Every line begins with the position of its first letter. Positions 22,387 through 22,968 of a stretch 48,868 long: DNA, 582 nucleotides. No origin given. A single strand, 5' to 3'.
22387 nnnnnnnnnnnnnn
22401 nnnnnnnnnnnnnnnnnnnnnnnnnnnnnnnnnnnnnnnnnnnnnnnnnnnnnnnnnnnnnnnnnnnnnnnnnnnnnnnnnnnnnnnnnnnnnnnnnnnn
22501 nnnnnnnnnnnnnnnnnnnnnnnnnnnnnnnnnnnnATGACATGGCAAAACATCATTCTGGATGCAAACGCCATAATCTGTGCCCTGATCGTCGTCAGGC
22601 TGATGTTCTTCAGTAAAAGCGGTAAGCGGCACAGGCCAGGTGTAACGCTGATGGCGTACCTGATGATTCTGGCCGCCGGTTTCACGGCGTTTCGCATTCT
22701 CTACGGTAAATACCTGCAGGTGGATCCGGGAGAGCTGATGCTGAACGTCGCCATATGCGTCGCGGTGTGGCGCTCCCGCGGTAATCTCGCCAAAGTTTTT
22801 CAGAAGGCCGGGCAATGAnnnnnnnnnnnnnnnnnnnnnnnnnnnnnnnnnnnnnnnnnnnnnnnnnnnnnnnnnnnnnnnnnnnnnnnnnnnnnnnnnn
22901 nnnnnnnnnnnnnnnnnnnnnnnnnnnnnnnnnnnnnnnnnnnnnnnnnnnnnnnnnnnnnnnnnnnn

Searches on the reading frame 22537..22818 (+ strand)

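Call 4: search_protein_families(library=pfam, proteins=[window:22537-22818:+], max_evalue=1)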
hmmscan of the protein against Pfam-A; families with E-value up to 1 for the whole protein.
window:22537-22818:+ (93 aa): 2 families
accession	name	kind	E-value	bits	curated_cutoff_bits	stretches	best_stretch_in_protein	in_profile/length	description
PF05449.16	Phage_holin_3_7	-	2.5e-23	82.3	25.4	1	11-88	2-79/80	Putative 3TM holin, Phage_holin_3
PF23778.1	Phage_holin_2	-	0.0098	16.6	32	1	10-80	6-78/92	Putative phage holin family 2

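Call 6: search_protein_families(library=phrogs, proteins=[window:22537-22818:+], max_evalue=0.1)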
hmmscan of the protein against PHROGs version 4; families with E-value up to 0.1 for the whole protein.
window:22537-22818:+ (93 aa): 1 family
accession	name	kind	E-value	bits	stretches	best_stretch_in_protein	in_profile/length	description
phrog_217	-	lysis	5.1e-32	110.9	1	3-90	2-89/92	holin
